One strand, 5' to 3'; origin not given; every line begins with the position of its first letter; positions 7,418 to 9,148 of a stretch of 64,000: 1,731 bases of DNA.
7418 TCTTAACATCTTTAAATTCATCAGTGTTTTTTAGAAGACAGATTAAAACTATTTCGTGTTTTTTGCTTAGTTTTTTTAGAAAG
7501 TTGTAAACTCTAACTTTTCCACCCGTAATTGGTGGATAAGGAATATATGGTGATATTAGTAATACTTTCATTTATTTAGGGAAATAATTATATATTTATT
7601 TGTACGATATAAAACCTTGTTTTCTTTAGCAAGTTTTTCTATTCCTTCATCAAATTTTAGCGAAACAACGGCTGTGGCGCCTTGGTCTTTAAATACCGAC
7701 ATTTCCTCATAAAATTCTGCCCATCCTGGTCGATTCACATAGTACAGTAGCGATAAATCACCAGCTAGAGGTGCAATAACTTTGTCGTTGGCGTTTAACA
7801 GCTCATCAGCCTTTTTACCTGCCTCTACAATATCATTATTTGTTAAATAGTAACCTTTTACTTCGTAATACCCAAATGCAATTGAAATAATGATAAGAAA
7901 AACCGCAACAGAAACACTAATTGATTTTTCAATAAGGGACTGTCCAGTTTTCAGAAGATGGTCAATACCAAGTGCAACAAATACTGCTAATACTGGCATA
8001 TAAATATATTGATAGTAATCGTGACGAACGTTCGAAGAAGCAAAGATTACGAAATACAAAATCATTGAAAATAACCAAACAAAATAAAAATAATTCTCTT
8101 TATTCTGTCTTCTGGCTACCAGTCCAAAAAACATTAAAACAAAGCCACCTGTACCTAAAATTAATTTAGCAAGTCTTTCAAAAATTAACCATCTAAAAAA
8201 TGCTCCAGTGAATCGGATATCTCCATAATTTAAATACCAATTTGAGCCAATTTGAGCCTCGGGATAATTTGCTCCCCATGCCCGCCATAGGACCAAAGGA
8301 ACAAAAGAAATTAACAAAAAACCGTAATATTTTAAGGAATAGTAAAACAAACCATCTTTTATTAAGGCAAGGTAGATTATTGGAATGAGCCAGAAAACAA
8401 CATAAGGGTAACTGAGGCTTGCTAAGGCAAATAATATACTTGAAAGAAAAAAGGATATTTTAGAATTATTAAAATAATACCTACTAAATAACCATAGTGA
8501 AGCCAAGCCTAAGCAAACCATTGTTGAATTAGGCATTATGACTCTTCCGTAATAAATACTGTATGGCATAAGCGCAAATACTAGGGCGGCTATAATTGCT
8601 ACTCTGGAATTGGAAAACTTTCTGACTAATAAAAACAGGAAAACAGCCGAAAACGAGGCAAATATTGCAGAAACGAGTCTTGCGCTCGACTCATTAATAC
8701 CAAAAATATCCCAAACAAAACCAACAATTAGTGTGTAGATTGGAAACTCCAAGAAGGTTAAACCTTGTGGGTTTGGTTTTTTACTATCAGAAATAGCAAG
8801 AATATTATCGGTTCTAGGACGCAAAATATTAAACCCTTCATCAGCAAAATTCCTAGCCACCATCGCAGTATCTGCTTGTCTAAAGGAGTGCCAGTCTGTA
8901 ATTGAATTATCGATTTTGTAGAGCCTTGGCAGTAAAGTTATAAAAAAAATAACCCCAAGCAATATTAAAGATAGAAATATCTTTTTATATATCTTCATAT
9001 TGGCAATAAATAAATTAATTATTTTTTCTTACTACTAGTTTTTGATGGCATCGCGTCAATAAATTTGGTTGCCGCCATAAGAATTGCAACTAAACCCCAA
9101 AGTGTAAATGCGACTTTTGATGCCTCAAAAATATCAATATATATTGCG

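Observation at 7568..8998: Six ArnT/PMT-like GT-C enzymes with intact DE-type catalytic loop motifs, including a tandem-duplicated pair at 18606..21924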

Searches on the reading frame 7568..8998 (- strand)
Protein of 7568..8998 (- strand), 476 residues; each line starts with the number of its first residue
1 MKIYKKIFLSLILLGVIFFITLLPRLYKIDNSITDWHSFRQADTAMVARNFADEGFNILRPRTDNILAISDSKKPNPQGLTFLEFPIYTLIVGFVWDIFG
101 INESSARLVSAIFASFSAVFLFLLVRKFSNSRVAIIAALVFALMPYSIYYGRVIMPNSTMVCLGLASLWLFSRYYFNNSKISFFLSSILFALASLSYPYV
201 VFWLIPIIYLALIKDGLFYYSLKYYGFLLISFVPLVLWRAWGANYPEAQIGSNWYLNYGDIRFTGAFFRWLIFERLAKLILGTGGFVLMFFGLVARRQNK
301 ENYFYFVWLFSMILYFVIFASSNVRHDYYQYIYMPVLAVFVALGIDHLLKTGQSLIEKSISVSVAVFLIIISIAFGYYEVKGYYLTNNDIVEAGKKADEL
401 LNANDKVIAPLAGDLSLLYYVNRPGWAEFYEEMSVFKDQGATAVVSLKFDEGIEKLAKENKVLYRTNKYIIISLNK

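Call 5: search_protein_families(library=pfam, proteins=[window:7568-8998:-], max_evalue=0.01)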
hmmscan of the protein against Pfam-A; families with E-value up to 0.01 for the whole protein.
window:7568-8998:- (476 aa): 1 family
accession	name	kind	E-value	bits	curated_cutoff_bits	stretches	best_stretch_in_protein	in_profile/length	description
PF13231.12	PMT_2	-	2.4e-14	54.3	26.1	1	86-238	4-160/160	Dolichyl-phosphate-mannose-protein mannosyltransferase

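Call 8: search_solved_structures(query=window:7568-8998:-, max_evalue=1, show_alignments=2)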
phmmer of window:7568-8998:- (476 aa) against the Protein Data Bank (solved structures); distinct sequences matched with E-value up to 1: 0.

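Call 14: find_homologous_proteins(query=window:7568-8998:-)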
Query window:7568-8998:- (476 aa): 1969 proteins with E <= 0.001 among 8000 candidates; the best 120 are listed.
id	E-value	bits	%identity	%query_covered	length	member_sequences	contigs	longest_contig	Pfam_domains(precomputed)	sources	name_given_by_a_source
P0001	0.0e+0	1020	97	100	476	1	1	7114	PF13231.13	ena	-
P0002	0.0e+0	1018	97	100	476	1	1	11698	PF13231.13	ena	-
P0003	1.5e-298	1008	95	100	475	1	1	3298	PF13231.13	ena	-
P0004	4.7e-297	1003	95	100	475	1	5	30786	PF13231.13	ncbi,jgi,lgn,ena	-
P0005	6.8e-297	1003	95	100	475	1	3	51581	PF13231.13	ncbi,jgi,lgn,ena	-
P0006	4.3e-296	1000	95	100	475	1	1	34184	PF13231.13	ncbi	-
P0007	5.3e-296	1000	95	100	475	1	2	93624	PF13231.13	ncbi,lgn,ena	-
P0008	6.3e-296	1000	95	100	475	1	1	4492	PF13231.13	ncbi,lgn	-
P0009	1.1e-292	989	94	100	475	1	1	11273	PF13231.13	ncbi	-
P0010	6.0e-281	950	89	100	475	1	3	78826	PF13231.13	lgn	-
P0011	9.9e-244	828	77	99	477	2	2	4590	PF13231.13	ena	-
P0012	1.1e-242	824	79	95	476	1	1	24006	PF13231.13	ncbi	-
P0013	1.1e-242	824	77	99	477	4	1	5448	PF13231.13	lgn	-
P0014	1.5e-242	824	77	96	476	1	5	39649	PF13231.13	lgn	-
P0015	1.8e-238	810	76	100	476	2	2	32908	PF13231.13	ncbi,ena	-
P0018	2.2e-119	418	45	98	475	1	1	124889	PF02366.25,PF13231.13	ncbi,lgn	-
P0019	2.4e-119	417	41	100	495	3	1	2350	PF02366.25,PF13231.13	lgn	-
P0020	2.6e-119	417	44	99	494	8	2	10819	PF02366.25,PF13231.13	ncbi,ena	-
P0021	6.6e-119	416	45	98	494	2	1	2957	PF02366.25,PF13231.13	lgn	-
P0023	7.0e-118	413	44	98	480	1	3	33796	PF02366.25,PF13231.13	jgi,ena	-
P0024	5.2e-117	410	44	98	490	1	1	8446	PF02366.25,PF13231.13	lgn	-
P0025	6.9e-117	409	47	96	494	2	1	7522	PF02366.25,PF13231.13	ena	-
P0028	8.7e-116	406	44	100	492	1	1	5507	PF02366.25,PF13231.13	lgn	-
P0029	1.5e-115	405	45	95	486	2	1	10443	PF02366.25,PF13231.13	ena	-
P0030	1.5e-115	405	43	98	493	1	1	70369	PF02366.25,PF13231.13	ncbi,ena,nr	ncbi:glycosyltransferase family 39 protein [Candidatus Beckwithbacteria bacterium]|nr:glycosyltransf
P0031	1.6e-115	405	43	98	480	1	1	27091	PF02366.25,PF13231.13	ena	-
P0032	1.8e-115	405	43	96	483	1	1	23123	PF02366.25,PF13231.13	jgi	jgi:dolichyl-phosphate-mannose-protein mannosyltransferase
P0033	1.9e-115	405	44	99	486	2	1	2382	PF02366.25,PF13231.13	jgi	jgi:hypothetical protein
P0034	3.6e-115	404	44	99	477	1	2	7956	PF02366.25,PF13231.13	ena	-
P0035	5.5e-115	403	44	99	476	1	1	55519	PF02366.25,PF13231.13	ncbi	ncbi:MAG: glycosyltransferase family 39 protein [Candidatus Beckwithbacteria bacterium]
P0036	8.6e-115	402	44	96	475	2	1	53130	PF02366.25,PF13231.13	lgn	-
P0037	1.0e-114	402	44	98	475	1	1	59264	PF02366.25,PF13231.13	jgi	jgi:hypothetical protein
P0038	1.5e-114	402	44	98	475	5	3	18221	PF02366.25,PF13231.13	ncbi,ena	-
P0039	2.8e-114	401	43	99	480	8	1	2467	PF02366.25,PF13231.13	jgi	-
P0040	3.5e-114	400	45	98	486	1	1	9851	PF02366.25,PF13231.13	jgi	jgi:4-amino-4-deoxy-L-arabinose transferase-like glycosyltransferase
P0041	3.7e-114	400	42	98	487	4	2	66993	PF02366.25,PF13231.13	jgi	-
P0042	3.7e-114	400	45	96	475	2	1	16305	PF02366.25,PF13231.13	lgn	-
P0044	4.1e-114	400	43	100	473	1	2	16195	PF02366.25,PF13231.13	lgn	-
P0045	5.3e-114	400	43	98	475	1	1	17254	PF02366.25,PF13231.13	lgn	-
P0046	5.3e-114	400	43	100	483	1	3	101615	PF02366.25,PF13231.13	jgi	jgi:dolichyl-phosphate-mannose--protein O-mannosyl transferase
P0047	9.7e-114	399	41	98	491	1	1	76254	PF02366.25,PF13231.13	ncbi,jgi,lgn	ncbi:MAG: ArnT family glycosyltransferase [Patescibacteria group bacterium]|jgi:4-amino-4-deoxy-L-ar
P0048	1.3e-113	399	42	98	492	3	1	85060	PF02366.25,PF13231.13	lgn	-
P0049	1.7e-113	398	43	96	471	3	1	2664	PF02366.25,PF13231.13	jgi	jgi:4-amino-4-deoxy-L-arabinose transferase-like glycosyltransferase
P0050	1.7e-113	398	42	99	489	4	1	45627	PF02366.25,PF13231.13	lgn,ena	-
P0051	2.2e-113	398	43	100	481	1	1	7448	PF02366.25,PF13231.13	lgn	-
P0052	3.1e-113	397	43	95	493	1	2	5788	PF02366.25,PF13231.13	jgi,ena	-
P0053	4.0e-113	397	41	98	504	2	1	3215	PF02366.25,PF13231.13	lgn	-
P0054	4.2e-113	397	44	95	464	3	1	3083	PF02366.25,PF13231.13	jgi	-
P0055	4.2e-113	397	42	100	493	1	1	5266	PF02366.25,PF13231.13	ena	-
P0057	7.8e-113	396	42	99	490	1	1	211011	PF02366.25,PF13231.13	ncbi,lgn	-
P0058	7.8e-113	396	44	98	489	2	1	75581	PF02366.25,PF13231.13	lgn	-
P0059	1.1e-112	396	43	100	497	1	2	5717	PF02366.25,PF13231.13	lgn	-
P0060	1.2e-112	395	43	99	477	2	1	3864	PF02366.25,PF13231.13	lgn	-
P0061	1.8e-112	395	41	99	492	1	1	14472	PF02366.25,PF13231.13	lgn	-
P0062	2.1e-112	395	42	98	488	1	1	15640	PF02366.25,PF13231.13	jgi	-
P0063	2.5e-112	394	43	99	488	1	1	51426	PF02366.25,PF13231.13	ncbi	ncbi:ArnT family glycosyltransferase [Patescibacteria group bacterium]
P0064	3.0e-112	394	42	97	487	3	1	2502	PF02366.25,PF13231.13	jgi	-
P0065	3.4e-112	394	42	99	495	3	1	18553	PF02366.25,PF13231.13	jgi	jgi:4-amino-4-deoxy-L-arabinose transferase-like glycosyltransferase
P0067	3.9e-112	394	42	99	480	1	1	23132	PF02366.25,PF13231.13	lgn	-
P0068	6.3e-112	393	44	98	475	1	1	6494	PF02366.25,PF13231.13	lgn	-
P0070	7.9e-112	393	41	97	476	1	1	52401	PF02366.25,PF13231.13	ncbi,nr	ncbi:MAG: glycosyltransferase family 39 protein [Candidatus Levybacteria bacterium]|nr:glycosyltrans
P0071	8.3e-112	393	42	97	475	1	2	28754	PF02366.25,PF13231.13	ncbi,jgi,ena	-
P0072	2.5e-111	391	43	99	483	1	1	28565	PF02366.25,PF13231.13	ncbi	-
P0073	2.6e-111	391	43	98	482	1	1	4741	PF02366.25,PF13231.13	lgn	-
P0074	3.6e-111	390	42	96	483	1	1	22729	PF02366.25,PF02516.21,PF13231.13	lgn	-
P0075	3.7e-111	390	41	95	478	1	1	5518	PF02366.25,PF13231.13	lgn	-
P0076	6.4e-111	390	42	100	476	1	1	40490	PF02366.25,PF13231.13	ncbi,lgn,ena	-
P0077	7.5e-111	389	43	95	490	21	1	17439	PF02366.25,PF13231.13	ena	-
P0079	1.2e-110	389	43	99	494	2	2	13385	PF02366.25,PF13231.13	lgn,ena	-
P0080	1.2e-110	389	43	95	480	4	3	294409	PF02366.25,PF13231.13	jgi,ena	-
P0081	1.2e-110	389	44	99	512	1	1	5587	PF02366.25,PF13231.13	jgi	jgi:4-amino-4-deoxy-L-arabinose transferase-like glycosyltransferase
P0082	1.5e-110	388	44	97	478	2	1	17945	PF02366.25,PF13231.13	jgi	jgi:4-amino-4-deoxy-L-arabinose transferase-like glycosyltransferase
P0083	1.5e-110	388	41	97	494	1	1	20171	PF02366.25,PF13231.13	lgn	-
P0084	1.9e-110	388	41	97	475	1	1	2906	PF02366.25,PF13231.13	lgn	-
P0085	1.9e-110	388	42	99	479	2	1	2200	PF02366.25,PF13231.13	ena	-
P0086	1.9e-110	388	41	100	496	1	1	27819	PF02366.25,PF13231.13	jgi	jgi:hypothetical protein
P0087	2.2e-110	388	42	95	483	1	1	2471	PF02366.25,PF13231.13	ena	-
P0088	2.3e-110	388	41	98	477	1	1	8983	PF02366.25,PF13231.13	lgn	-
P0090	2.8e-110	388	45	98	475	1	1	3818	PF02366.25,PF13231.13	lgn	-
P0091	2.9e-110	388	42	98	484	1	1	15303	PF02366.25,PF13231.13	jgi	-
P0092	2.9e-110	388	40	98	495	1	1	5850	PF02366.25,PF13231.13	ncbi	-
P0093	2.9e-110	387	43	95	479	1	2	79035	PF02366.25,PF13231.13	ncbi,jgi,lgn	-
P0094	3.3e-110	387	45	99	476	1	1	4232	PF02366.25,PF13231.13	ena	-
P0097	4.6e-110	387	41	100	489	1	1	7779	PF02366.25,PF13231.13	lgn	-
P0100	6.7e-110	386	42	99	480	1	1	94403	PF02366.25,PF13231.13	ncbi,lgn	-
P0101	6.7e-110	386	43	99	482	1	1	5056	PF02366.25,PF13231.13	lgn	-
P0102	8.1e-110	386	44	96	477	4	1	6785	PF02366.25,PF13231.13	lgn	-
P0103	8.2e-110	386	43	96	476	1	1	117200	PF02366.25,PF13231.13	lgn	-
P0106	1.2e-109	385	42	99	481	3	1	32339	PF02366.25,PF13231.13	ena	-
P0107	1.2e-109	385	43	100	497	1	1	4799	PF02366.25,PF13231.13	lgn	-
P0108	1.4e-109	385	41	99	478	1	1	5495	PF02366.25,PF13231.13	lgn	-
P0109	1.6e-109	385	40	98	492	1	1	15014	PF02366.25,PF13231.13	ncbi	-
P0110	1.7e-109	385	44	96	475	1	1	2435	PF02366.25,PF13231.13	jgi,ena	jgi:hypothetical protein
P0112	2.3e-109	385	41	96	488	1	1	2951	PF02366.25,PF13231.13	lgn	-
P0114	2.5e-109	384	41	100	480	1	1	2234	PF02366.25,PF13231.13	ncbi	-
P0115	2.7e-109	384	40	100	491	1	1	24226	PF02366.25,PF13231.13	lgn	-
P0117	3.8e-109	384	41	98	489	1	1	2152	PF02366.25,PF13231.13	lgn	-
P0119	4.1e-109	384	42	98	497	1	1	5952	PF02366.25,PF13231.13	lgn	-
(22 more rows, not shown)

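Call 16: search_solved_structures(query=A1, max_evalue=10, show_alignments=3)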
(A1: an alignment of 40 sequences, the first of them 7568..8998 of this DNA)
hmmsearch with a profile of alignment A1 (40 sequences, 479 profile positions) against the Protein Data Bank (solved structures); distinct sequences matched with E-value up to 10: 1.
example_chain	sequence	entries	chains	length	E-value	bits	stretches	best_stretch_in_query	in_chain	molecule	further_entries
9dbf_A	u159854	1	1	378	6.2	8.5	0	286-319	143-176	Tet4 Variant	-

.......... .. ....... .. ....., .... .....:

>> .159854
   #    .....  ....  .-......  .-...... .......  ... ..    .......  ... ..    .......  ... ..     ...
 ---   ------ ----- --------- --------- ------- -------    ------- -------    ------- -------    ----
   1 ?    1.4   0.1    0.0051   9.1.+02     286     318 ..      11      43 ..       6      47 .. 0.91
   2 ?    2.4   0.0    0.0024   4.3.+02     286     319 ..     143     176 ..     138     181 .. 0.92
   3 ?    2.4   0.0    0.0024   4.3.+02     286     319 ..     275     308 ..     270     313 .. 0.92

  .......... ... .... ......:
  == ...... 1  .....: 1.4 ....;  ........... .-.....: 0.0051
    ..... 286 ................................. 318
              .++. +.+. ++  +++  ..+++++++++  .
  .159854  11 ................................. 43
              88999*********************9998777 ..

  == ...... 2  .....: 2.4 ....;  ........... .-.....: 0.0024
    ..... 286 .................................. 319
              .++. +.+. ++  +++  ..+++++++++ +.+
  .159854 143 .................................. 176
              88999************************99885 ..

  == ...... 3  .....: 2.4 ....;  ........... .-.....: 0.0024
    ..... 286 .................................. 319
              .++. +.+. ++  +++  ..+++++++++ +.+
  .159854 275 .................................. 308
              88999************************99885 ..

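Call 23: predict_structure(alignment_id=A1)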
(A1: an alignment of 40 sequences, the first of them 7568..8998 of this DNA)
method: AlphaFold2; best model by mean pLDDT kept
length: 476 residues; sequences in the alignment: 40
mean_pLDDT: 90.8   pTM: 0.91
mean pLDDT of the five models: 90.8, 90.3, 90.2, 89.4, 88.1
residues with pLDDT >= 90: 338; 70-90: 114; 50-70: 24; < 50: 0
segments of 3 or more residues with pLDDT < 50: none
pLDDT, mean of each block of 10 residues (from residue 1): 89 98 97 92 92 82 83 82 85 94 96 98 97 98 97 95 98 96 98 93 95 85 93 93 84 62 71 88 96 89 94 82 71 96 96 94 98 96 95 97 93 91 86 81 93 92 97 88
secondary structure, 60 per line:
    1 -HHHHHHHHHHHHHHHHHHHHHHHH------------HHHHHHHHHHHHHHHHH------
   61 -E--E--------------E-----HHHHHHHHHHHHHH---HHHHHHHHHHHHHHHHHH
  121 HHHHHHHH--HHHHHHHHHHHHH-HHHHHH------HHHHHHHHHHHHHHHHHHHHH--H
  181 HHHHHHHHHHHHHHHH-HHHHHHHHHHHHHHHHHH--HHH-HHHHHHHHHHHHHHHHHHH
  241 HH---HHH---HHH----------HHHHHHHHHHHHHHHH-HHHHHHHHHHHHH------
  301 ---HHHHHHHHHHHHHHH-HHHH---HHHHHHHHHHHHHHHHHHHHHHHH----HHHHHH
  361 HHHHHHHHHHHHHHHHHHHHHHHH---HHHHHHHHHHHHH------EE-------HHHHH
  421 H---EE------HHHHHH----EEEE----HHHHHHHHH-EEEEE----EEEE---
elements in order: H2-25 H38-54 H86-99 H103-128 H131-143 H145-150 H157-177 H180-196 H198-215 H222-242 H265-280 H282-294 H304-318 H320-323 H327-350 H355-384 H388-400 H416-421 H433-438 E443-446 H451-459 E461-465 E470-473

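Call 27: fold_search(model_id=the predicted structure, library=pdb)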
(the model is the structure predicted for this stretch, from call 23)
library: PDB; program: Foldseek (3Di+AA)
matches with E <= 10: 199; with E <= 0.001: 29
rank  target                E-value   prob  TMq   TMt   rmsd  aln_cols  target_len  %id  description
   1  5f15                  4.9e-09  1.00  0.65  0.58   9.9       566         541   13  Crystal Structure of ArnT from Cupriavidus metallidurans bound to Undecaprenyl phosphate (released 2016-02-17)
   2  6s7t_A                1.4e-08  1.00  0.61  0.43   8.8       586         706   12  Cryo-EM structure of human oligosaccharyltransferase complex OST-B (released 2019-12-18)
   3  8pn9_A                1.5e-08  1.00  0.61  0.46  11.8       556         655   12  Structure of human oligosaccharyltransferase OST-A complex bound to NGI-1 (released 2024-05-08)
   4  5ezm                  1.6e-08  1.00  0.65  0.58  10.5       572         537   12  Crystal Structure of ArnT from Cupriavidus metallidurans in the apo state (released 2016-02-17)
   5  6s7o_A                1.8e-08  1.00  0.58  0.44  13.6       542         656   14  Cryo-EM structure of human oligosaccharyltransferase complex OST-A (released 2019-12-18)
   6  9n9j_I                2.5e-08  1.00  0.60  0.43  11.9       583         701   12  Structure of a GRP94 folding intermediate engaged with a CCDC134- and FKBP11-bound secretory translocon (released 2025-11-19)
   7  7oci_F                5.0e-08  1.00  0.62  0.47  10.7       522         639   13  Cryo-EM structure of yeast Ost6p containing oligosaccharyltransferase complex (released 2022-02-16)
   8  6c26_A                6.8e-08  1.00  0.60  0.46  11.6       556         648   15  The Cryo-EM structure of a eukaryotic oligosaccharyl transferase complex (released 2018-01-31)
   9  8b6l_I                7.1e-08  1.00  0.60  0.44   8.9       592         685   12  Subtomogram average of the human Sec61-TRAP-OSTA-translocon (released 2022-12-07)
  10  8agb_A                8.5e-08  1.00  0.61  0.47  10.3       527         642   13  Structure of yeast oligosaccharylransferase complex with lipid-linked oligosaccharide bound (released 2022-12-07)
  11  5gmy_A                1.1e-07  1.00  0.58  0.35  13.1       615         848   14  Crystal structure of the Archaeoglobus fulgidus oligosaccharyltransferase (O29867_ARCFU) tethered with an acceptor pep (released 2017-02-01)
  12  5ogl_A                1.6e-07  1.00  0.57  0.40   8.2       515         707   15  Structure of bacterial oligosaccharyltransferase PglB in complex with an acceptor peptide and an lipid-linked oligosac (released 2017-10-25)
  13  7e9s_A                1.6e-07  1.00  0.58  0.34  12.1       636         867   13  Archaeal oligosaccharyltransferase AglB from Archaeoglobus fulgidus in complex with an inhibitory peptide and a dolich (released 2021-09-08)
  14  3wak                  1.7e-07  1.00  0.59  0.35  11.7       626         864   12  Crystal structure of the Archaeoglobus fulgidus oligosaccharyltransferase (O29867_ARCFU) in the apo form (released 2013-10-30)
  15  3rce_A                3.1e-07  1.00  0.59  0.43   7.9       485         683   14  Bacterial oligosaccharyltransferase PglB (released 2011-06-15)
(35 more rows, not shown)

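Call 78: search_protein_families(library=ncbifam, proteins=[window:7568-8998:-], max_evalue=0.1)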
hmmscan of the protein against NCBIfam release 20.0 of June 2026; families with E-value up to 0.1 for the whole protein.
window:7568-8998:- (476 aa): 2 families
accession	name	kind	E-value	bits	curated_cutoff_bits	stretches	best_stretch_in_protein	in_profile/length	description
TIGR03663.1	TIGR03663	subfamily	9e-06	25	126.25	1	90-211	57-175/435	flippase activity-associated protein Agl23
TIGR04154.1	archaeo_STT3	subfamily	0.0059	15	450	1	86-150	71-142/831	oligosaccharyl transferase, archaeosortase A system-associated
